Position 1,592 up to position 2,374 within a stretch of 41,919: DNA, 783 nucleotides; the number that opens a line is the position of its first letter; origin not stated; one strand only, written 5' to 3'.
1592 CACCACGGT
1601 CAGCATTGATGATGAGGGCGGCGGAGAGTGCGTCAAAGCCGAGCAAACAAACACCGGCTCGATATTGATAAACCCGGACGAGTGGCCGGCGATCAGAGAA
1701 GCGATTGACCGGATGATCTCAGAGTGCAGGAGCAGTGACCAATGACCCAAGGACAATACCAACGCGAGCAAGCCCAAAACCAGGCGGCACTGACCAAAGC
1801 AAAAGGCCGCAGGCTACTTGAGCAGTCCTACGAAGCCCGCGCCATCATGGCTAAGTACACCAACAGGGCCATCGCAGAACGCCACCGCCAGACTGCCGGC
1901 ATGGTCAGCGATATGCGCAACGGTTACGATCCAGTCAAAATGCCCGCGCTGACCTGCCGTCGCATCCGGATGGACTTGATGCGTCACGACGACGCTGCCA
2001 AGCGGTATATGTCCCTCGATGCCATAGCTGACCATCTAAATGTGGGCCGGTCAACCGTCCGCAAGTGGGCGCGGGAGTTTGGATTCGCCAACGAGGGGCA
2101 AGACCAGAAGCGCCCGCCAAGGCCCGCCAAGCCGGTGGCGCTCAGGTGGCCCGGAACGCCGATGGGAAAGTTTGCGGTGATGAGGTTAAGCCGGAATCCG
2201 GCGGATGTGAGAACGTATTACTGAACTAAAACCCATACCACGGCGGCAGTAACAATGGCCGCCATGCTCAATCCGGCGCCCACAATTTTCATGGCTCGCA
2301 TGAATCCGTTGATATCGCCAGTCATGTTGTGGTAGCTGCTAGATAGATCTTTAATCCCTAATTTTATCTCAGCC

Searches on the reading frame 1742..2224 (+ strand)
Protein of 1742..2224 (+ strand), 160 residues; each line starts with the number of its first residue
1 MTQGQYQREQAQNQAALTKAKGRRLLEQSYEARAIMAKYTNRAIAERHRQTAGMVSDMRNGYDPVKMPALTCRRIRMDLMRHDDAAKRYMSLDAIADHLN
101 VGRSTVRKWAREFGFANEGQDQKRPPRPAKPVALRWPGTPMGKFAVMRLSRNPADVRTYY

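Call 26: search_protein_families(library=phrogs, proteins=[window:1742-2224:+], max_evalue=0.001)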
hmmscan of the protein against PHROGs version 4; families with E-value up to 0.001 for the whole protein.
window:1742-2224:+ (160 aa): 2 families
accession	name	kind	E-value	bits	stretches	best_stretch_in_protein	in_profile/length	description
phrog_66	-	integration and excision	2.5e-05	25.1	1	24-112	17-116/412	excisionase and transcriptional regulator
phrog_597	-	DNA, RNA and nucleotide metabolism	0.00016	22.8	1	77-123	100-137/200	DNA binding protein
